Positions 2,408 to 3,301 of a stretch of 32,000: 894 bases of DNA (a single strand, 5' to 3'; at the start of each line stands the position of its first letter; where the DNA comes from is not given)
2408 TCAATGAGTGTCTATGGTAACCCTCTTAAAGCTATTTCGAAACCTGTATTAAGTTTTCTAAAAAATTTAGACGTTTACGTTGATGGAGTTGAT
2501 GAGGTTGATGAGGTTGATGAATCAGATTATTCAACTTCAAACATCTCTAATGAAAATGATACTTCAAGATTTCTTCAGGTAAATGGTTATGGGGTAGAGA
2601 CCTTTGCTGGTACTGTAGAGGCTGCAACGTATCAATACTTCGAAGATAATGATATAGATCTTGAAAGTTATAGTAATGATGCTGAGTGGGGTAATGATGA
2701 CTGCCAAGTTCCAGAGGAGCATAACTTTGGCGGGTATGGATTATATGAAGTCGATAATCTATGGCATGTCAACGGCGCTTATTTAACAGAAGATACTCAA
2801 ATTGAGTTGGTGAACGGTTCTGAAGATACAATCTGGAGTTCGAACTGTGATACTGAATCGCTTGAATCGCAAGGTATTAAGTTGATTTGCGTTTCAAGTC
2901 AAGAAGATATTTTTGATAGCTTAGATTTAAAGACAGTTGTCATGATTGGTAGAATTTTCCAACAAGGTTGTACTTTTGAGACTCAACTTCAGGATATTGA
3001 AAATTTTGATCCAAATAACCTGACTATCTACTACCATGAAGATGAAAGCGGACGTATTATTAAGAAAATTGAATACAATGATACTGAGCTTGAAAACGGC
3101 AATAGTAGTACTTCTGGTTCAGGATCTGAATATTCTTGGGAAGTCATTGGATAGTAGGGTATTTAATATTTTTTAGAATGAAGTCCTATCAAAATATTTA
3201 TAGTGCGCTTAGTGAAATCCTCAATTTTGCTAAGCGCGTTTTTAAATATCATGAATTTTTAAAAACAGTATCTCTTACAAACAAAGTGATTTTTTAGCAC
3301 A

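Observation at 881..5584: Convergent pair of giant cytoplasmic LRR paralogs sharing an unrecognised ~190-aa C-terminal domain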

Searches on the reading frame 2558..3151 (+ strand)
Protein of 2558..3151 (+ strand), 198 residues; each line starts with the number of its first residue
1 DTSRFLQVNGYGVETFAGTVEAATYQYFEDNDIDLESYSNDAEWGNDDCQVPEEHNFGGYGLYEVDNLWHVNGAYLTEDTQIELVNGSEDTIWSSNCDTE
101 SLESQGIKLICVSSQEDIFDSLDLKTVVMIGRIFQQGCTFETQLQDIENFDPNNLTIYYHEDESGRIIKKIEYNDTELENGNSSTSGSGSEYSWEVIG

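Call 6: search_protein_families(library=ncbifam, proteins=[window:2558-3151:+], max_evalue=1)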
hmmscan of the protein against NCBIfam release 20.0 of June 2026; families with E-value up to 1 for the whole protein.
window:2558-3151:+ (198 aa): 0 families

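Call 7: search_protein_families(library=padloc, proteins=[window:2558-3151:+], max_evalue=1)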
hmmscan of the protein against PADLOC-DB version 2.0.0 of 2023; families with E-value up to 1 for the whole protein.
window:2558-3151:+ (198 aa): 0 families

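Call 8: search_solved_structures(query=window:2558-3151:+, max_evalue=10)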
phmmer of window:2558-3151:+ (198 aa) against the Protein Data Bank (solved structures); distinct sequences matched with E-value up to 10: 1.
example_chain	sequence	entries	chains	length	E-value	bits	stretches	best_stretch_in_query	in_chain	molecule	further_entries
6rpq_A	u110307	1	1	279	0.14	15.2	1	20-63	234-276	Ubiquitin-like protein SMT3,1108aa long hypothetical cell division control protein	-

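Call 9: find_homologous_proteins(query=window:2558-3151:+, max_evalue=0.001)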
Query window:2558-3151:+ (198 aa): 10 proteins with E <= 0.001 among 84 candidates.
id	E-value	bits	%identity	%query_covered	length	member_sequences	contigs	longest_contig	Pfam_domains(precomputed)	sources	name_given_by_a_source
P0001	1.8e-121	421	96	100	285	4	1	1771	PF13855.13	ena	-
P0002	5.1e-121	420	95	100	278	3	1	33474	PF23598.2,PF13855.13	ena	-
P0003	7.6e-121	419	95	100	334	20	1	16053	PF23598.2,PF00560.40,PF12799.14,PF13855.13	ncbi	-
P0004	1.2e-110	386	89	99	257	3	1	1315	-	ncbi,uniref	ncbi:hypothetical protein ACT3QO_14690, partial [Psychrobacter sp. AOP7-D1-15]|uniref:hypothetical p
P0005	1.5e-110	386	88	99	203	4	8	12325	-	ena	-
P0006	2.3e-105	369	84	99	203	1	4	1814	-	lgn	-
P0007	4.9e-61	224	53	96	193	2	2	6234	-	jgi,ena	jgi:hypothetical protein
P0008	2.1e-59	219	51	98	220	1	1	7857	-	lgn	-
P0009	5.1e-22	97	81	30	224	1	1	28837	PF23598.2,PF12799.14,PF13855.13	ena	-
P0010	1.0e-9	57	100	16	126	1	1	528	PF03717.21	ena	-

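Call 14: find_encoding_contigs(protein=P0007, flank=10000)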
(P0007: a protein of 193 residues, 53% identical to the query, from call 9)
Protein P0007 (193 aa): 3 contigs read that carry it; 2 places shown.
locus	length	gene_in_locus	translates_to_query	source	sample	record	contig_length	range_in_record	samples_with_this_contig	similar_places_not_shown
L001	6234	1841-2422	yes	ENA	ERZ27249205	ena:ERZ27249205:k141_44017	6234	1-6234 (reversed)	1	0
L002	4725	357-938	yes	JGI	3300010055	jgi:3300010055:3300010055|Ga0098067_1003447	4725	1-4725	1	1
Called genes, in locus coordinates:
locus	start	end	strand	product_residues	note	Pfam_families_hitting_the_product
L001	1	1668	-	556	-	?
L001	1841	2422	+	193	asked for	-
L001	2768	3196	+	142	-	-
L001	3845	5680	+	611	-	PF03235:GmrSD_N, PF07510:GmrSD_C (faint)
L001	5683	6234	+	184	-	?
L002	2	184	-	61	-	?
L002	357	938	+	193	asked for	-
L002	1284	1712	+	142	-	-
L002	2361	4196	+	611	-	PF03235:GmrSD_N, PF07510:GmrSD_C (faint)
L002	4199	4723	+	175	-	?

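Call 15: find_encoding_contigs(protein=P0008, flank=10000)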
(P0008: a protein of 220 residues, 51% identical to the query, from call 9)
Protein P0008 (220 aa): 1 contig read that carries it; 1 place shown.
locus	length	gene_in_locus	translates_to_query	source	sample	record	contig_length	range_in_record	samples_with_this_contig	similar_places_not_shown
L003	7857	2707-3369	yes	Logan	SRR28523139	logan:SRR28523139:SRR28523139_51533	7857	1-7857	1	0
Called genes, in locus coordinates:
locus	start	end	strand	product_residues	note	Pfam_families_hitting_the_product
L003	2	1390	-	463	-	?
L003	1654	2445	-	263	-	PF00149:Metallophos, PF12850:Metallophos_2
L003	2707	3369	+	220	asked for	-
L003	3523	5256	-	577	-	PF07693:KAP_NTPase, PF13191:AAA_16 (weak)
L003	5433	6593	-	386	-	-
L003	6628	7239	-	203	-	-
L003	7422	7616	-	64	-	-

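Call 23: search_protein_families(library=pfam, proteins=[window:2558-3151:+, P0008, P0007], max_evalue=10)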
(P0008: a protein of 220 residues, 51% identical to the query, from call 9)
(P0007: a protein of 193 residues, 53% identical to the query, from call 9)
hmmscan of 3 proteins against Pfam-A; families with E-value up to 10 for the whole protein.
window:2558-3151:+ (198 aa): 0 families

P0008 (220 aa): 0 families

P0007 (193 aa): 0 families

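Call 24: search_dna_similar(query=window:2558-3151:+, collection=plasmids, mode=protein, max_evalue=0.001)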
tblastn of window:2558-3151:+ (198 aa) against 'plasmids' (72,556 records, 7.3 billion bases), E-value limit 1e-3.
Records with a match: 1; places in all: 1; records where one place covers at least 80% of the query: 1.
Best place of each record, by identity: <60% 1.
By first word of the organism name: Psychrobacter 1.
By predicted mobility (MOB-suite, as given by PLSDB): non-mobilizable 1.
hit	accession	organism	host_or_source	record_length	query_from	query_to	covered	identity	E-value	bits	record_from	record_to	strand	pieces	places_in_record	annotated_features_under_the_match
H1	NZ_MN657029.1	Psychrobacter sp.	-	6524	5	196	97%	39.8%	3e-30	123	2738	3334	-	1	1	hypothetical protein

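Call 25: get_annotated_region(hit=H1, flank=5000)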
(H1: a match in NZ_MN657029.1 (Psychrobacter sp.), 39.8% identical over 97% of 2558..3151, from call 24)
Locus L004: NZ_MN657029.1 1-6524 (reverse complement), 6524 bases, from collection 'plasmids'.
description: Psychrobacter sp. strain ANT_P14 plasmid pA14P1, complete sequence
organism: Psychrobacter sp. (NCBI taxid 56811)
taxonomy: Bacteria; Pseudomonadota; Gammaproteobacteria; Moraxellales; Moraxellaceae; Psychrobacter; Psychrobacter sp.
host: -; source: -; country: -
typing (MOB-suite, as given by PLSDB): non-mobilizable
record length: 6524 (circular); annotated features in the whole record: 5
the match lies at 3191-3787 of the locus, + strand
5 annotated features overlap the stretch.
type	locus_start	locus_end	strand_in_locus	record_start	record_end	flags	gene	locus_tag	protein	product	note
CDS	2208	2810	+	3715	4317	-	-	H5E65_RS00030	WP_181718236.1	hypothetical protein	-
CDS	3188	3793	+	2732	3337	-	-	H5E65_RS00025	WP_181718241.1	hypothetical protein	-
CDS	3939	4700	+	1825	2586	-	-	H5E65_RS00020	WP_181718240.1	hypothetical protein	-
CDS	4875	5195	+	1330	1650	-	-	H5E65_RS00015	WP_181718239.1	hypothetical protein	-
CDS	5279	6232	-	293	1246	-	-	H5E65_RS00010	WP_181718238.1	RepB family plasmid replication initiator protein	GO:0006270 - DNA replication initiation [Evidence IEA]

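Call 26: predict_structure(alignment_id=A1)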
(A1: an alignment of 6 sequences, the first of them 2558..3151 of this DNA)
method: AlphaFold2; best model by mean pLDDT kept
length: 198 residues; sequences in the alignment: 6
mean_pLDDT: 53.6   pTM: 0.56
mean pLDDT of the five models: 53.6, 48.3, 42.1, 37.8, 37.3
residues with pLDDT >= 90: 0; 70-90: 39; 50-70: 62; < 50: 97
segments of 3 or more residues with pLDDT < 50: 13-29, 33-71, 118-133, 136-138, 182-198
pLDDT, mean of each block of 10 residues (from residue 1): 60 45 44 40 29 33 42 59 74 77 74 51 42 49 61 75 62 69 43 38
secondary structure, 60 per line:
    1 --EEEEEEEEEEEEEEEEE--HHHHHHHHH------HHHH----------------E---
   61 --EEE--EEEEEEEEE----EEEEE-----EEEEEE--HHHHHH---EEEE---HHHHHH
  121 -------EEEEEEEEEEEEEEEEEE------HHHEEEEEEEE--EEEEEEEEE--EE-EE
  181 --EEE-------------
elements in order: E3-19 H22-30 H37-40 E63-65 E68-76 E81-85 E91-96 H99-104 E108-111 H115-120 E128-145 E155-162 E165-173 E183-185

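Call 27: search_protein_representatives(alignment_id=A1)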
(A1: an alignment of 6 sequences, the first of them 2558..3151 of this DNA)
Query: 6 sequences, 198 profile positions. Proteins with E-value up to 0.001 (for the whole library): 205; up to 1e-10: 109; up to 1e-30: 11. The best 150 are listed.
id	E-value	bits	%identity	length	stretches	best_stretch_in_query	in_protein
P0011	2.3e-102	357.3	-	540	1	1-197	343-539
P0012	5.3e-102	356.1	-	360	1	1-197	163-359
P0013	2.6e-72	259.2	-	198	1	4-196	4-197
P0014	4.7e-41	157.2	-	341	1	4-197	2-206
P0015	1.2e-39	152.5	-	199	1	4-194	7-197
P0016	1.2e-39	152.5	-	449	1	6-195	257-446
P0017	2.6e-37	145.0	-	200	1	5-195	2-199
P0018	7.8e-36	140.1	-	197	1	5-195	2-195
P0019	9.3e-34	133.4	-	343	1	6-182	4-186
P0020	7.8e-33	130.4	-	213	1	5-189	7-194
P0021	9.5e-31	123.5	-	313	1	5-193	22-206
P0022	4.2e-29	118.2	-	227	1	3-195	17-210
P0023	1.7e-28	116.2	-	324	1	6-195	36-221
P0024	4.4e-27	111.6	-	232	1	4-197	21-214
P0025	1.3e-25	106.8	-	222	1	3-195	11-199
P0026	1.5e-25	106.6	-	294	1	6-197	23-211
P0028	3.8e-25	105.2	-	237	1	6-196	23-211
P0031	1.7e-22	96.6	-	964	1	6-193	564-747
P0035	1.5e-21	93.5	-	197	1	4-190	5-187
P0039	2.2e-21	93.0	-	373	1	2-194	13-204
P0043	1.2e-20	90.5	-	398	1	3-194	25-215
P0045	4.3e-20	88.8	-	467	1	5-192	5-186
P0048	8.0e-20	87.9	-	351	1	8-194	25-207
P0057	8.2e-18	81.3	-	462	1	6-194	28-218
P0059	3.2e-17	79.4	-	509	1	5-194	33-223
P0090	2.7e-14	69.9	-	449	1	6-194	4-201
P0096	1.3e-12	64.4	-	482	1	5-194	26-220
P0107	1.9e-11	60.5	-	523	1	4-195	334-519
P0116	6.4e-11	58.8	-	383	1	5-193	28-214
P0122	1.6e-10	57.5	-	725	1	3-195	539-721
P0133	5.1e-10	55.9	-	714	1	5-195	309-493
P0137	7.1e-10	55.4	-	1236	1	3-193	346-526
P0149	1.1e-08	51.6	-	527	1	5-195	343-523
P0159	4.4e-08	49.6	-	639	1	4-185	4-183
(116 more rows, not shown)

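Call 29: search_protein_families(library=pfam, proteins=[P0031, P0122, P0133, P0137, P0107, P0149, P0016, P0159, P0045, P0059], max_evalue=0.01)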
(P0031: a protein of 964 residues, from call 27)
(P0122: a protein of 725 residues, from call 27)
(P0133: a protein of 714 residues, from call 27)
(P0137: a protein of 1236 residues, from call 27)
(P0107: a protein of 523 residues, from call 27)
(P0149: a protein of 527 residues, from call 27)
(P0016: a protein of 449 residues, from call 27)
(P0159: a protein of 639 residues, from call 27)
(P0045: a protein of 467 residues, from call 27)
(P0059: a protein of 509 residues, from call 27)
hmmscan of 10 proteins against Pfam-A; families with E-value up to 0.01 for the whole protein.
P0031 (964 aa): 0 families

P0122 (725 aa): 4 families
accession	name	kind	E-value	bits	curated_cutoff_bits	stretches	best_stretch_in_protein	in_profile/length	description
PF13240.11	Zn_Ribbon_1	-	2.5e-07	30.7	25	1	211-233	1-23/23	zinc-ribbon domain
PF12773.13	DZR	-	0.00025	21.6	27.3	1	212-233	1-22/45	Double zinc ribbon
PF13248.11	Zn_ribbon_3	-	0.00029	20.6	27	1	212-233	5-26/26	zinc-ribbon domain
PF04640.20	PLATZ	-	0.0047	17.9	25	0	166-227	19-74/79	PLATZ transcription factor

P0133 (714 aa): 1 family
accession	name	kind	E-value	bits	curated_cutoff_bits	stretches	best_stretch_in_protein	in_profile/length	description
PF13240.11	Zn_Ribbon_1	-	0.00087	19.4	25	1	3-21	2-20/23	zinc-ribbon domain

P0137 (1236 aa): 5 families
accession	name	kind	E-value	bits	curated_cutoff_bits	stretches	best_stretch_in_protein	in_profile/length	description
PF12773.13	DZR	-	1.7e-08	35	27.3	1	5-48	1-45/45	Double zinc ribbon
PF13240.11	Zn_Ribbon_1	-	3e-08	33.6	25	2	5-25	2-22/23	zinc-ribbon domain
PF13248.11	Zn_ribbon_3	-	1.6e-07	31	27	2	29-49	4-24/26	zinc-ribbon domain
PF09297.16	Zn_ribbon_NUD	-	1.5e-05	25.1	24.8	0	42-58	4-20/32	NADH pyrophosphatase zinc ribbon domain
PF17032.10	Zn_ribbon_15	-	0.0019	19.4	28.9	0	3-23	53-73/73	zinc-ribbon family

P0107 (523 aa): 3 families
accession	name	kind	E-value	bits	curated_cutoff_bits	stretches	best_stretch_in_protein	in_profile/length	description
PF13240.11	Zn_Ribbon_1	-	1.8e-06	28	25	1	11-32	1-22/23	zinc-ribbon domain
PF12773.13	DZR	-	7e-05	23.3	27.3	1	12-34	1-23/45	Double zinc ribbon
PF18912.6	DZR_2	-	0.0073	16.5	27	0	6-35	18-48/56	Double zinc ribbon domain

P0149 (527 aa): 2 families
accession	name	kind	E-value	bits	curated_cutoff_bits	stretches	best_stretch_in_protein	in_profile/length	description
PF13240.11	Zn_Ribbon_1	-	4.7e-07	29.8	25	1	11-33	1-23/23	zinc-ribbon domain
PF12773.13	DZR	-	4.4e-05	24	27.3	1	12-34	1-23/45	Double zinc ribbon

P0016 (449 aa): 11 families
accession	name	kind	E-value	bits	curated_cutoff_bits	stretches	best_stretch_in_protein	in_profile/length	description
PF23598.1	LRR_14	-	6.2e-31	107.9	40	3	117-197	42-120/353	Leucine-rich repeat region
PF13855.12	LRR_8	-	1.1e-28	99.2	27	5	146-203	2-61/61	Leucine rich repeat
PF12799.13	LRR_4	-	1.8e-22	79.3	27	3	100-138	2-40/44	Leucine Rich repeats (2 copies)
PF00560.39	LRR_1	-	4.8e-18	61.8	20.6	0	146-167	1-23/23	Leucine Rich Repeat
PF23286.1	LRR_13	-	1.1e-14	55.1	30.1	2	173-247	10-84/210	Disease resistance protein RPS4B-like, leucine-rich repeats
PF25019.1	LRR_R13L1-DRL21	-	3.9e-08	33.7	27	1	164-222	65-125/127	R13L1/DRL21 LRRs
PF23211.1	LRR_LRWD1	-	3.7e-06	27.2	28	0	115-158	35-77/190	Leucine-rich repeat and WD repeat-containing protein 1, LRR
PF25013.1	LRR_Zer-1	-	0.00031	21.3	27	0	73-160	5-101/137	Zer-1-like, Leucine-rich repeats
PF24048.1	LRR_NXF1-5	-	0.00056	19.9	30.5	0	92-136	50-94/142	NXF1/2/3/5 leucine-rich repeat domain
PF17126.11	RsmF_methylt_CI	-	0.0042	17.5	27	0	103-128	13-38/61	RsmF rRNA methyltransferase first C-terminal domain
PF10364.14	NKWYS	-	0.0096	16.3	25.1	0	220-256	72-108/139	Putative capsular polysaccharide synthesis protein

P0159 (639 aa): 12 families
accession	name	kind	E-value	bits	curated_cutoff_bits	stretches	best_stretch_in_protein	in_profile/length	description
PF13424.12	TPR_12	-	3.6e-11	43.5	30.1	1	261-323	8-70/77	Tetratricopeptide repeat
PF12796.13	Ank_2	-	3.7e-11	43.9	27.3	1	512-595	10-88/90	Ankyrin repeats (3 copies)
PF13374.12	TPR_10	-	2.6e-07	30.9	27.5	0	258-292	4-38/42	Tetratricopeptide repeat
PF13606.12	Ank_3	-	2.4e-06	27.8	22.3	0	567-594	2-29/30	Ankyrin repeat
PF13637.12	Ank_4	-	4.2e-06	27.3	22.7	0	510-551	8-47/50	Ankyrin repeats (many copies)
PF07719.23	TPR_2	-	4.8e-06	26.7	27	0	303-323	6-26/34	Tetratricopeptide repeat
PF00023.36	Ank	-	8.1e-06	26.3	21.1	0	567-595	2-30/33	Ankyrin repeat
PF13181.12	TPR_8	-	0.00013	22.3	25.7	0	304-323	7-26/34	Tetratricopeptide repeat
PF13857.12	Ank_5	-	0.00019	22.2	27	1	519-574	2-56/56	Ankyrin repeats (many copies)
PF00515.34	TPR_1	-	0.00094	19.3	27.8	0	304-325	7-28/34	Tetratricopeptide repeat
PF12895.13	ANAPC3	-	0.0037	17.9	27.2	0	308-355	33-79/82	Anaphase-promoting complex, cyclosome, subunit 3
PF24521.3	Ank_KRIT1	-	0.0098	16.1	80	0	514-588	33-106/149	KRIT1 ankyrin-repeats domain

P0045 (467 aa): 0 families

P0059 (509 aa): 6 families
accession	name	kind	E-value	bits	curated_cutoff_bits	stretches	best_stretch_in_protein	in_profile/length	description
PF01155.25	HypA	-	0.00015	22.2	28.9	0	424-468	69-109/112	Hydrogenase/urease nickel incorporation, metallochaperone, hypA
PF13248.11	Zn_ribbon_3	-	0.00061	19.6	27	0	354-363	15-24/26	zinc-ribbon domain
PF13240.11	Zn_Ribbon_1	-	0.0022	18.1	25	0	444-455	11-22/23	zinc-ribbon domain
PF08271.17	Zn_Ribbon_TF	-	0.0032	17.4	29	0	440-466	12-39/43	TFIIB zinc-binding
PF15777.11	Anti-TRAP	-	0.0052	17.2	32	0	421-453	7-37/59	Tryptophan RNA-binding attenuator protein inhibitory protein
PF24458.1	DUF7573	-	0.009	16.4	30.2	1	424-453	10-37/39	Domain of unknown function (DUF7573)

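Call 30: search_protein_families(library=phrogs, proteins=[window:2558-3151:+, P0013, P0021, P0026, P0028, P0048, P0035, P0019, P0014], max_evalue=0.01)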
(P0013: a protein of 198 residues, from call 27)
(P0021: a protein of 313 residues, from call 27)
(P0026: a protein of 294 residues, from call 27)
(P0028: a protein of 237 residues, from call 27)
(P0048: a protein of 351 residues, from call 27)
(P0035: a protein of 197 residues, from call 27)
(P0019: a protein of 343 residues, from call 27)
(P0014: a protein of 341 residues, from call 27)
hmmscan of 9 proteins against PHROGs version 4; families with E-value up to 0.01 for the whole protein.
window:2558-3151:+ (198 aa): 0 families

P0013 (198 aa): 0 families

P0021 (313 aa): 1 family
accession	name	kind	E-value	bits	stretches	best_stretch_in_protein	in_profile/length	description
phrog_26541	-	unknown function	2.8e-05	25.5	1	237-293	10-72/77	-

P0026 (294 aa): 0 families

P0028 (237 aa): 0 families

P0048 (351 aa): 1 family
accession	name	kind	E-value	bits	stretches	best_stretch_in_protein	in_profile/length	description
phrog_26541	-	unknown function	0.003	19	1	253-304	16-73/77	-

P0035 (197 aa): 0 families

P0019 (343 aa): 1 family
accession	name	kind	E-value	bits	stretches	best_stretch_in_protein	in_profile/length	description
phrog_5356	-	unknown function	2.1e-16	61.1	1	218-340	125-251/255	-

P0014 (341 aa): 1 family
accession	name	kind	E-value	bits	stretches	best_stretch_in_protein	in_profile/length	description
phrog_5356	-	unknown function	4.2e-19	69.9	1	218-338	126-251/255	-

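Call 32: find_homologous_proteins(query=A2, max_evalue=0.00001)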
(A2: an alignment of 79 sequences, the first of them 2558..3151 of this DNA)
Query A2 (79 sequences) (198 aa, profile of the alignment): 20 proteins with E <= 0.00001 among 2746 candidates.
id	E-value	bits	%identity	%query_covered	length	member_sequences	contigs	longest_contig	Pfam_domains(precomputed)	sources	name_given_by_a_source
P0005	3.1e-56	208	88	99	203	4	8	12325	-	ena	-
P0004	5.7e-56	207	89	99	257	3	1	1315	-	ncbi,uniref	ncbi:hypothetical protein ACT3QO_14690, partial [Psychrobacter sp. AOP7-D1-15]|uniref:hypothetical p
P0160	1.4e-55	206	95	99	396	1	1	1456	PF23598.2,PF00560.40,PF12799.14,PF13855.13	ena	-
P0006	3.6e-55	205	84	99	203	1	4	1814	-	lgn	-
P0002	6.7e-55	204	95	100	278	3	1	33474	PF23598.2,PF13855.13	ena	-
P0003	2.7e-54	202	95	100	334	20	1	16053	PF23598.2,PF00560.40,PF12799.14,PF13855.13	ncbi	-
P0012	4.0e-54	201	95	100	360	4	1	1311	PF23598.2,PF00560.40,PF12799.14,PF13855.13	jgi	jgi:Leucine-rich repeat (LRR) protein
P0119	2.1e-53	199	23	95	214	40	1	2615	-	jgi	-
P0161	1.8e-52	196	44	95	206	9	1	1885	-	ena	-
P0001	2.4e-52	195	96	100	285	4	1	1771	PF13855.13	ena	-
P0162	1.3e-50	190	53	96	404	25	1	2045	-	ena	-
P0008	2.1e-49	186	51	98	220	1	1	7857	-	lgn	-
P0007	1.2e-48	183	53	96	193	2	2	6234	-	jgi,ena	jgi:hypothetical protein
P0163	9.4e-40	154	36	96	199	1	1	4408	-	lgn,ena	-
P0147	2.6e-39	153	21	93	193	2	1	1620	-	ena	-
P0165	6.5e-35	138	21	93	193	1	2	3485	-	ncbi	-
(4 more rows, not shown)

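Call 36: find_related_loci(query=A1, collection=genome_contigs, flank=10000)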
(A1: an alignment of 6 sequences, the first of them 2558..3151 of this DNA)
Query A1 (198 aa) in genome_contigs; peptide patterns used: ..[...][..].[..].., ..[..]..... (x = any residue, [..] = any of these).
518 stretches matched a pattern; 7 encode a relative of the query (tblastn E <= 1e-3); 6 distinct loci.
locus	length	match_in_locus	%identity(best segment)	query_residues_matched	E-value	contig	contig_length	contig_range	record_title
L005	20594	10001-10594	97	1-198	1e-130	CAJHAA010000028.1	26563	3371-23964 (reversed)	Psychrobacter immobilis isolate Psychrobacter immobilis NCIMB361 genome assembly, contig: ACJABJPO_28, whole genome shot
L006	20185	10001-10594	95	1-198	1e-129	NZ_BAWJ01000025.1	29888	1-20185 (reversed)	Psychrobacter sp. JCM 18903, whole genome shotgun sequence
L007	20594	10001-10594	95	1-198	1e-129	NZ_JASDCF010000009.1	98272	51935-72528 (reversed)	Psychrobacter sp. APC 3426 18499_42_NODE_9, whole genome shotgun sequence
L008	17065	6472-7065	85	1-198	2e-117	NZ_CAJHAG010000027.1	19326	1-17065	Psychrobacter maritimus isolate Psychrobacter maritimus Pi2-20, whole genome shotgun sequence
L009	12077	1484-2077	89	1-198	1e-112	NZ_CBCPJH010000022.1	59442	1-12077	Psychrobacter glacincola strain SF1672 isolate SF1672 21, whole genome shotgun sequence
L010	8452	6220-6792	54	6-196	2e-65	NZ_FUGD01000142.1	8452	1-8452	Psychrobacter pasteurii isolate Psychrobacter_pasteurii, whole genome shotgun sequence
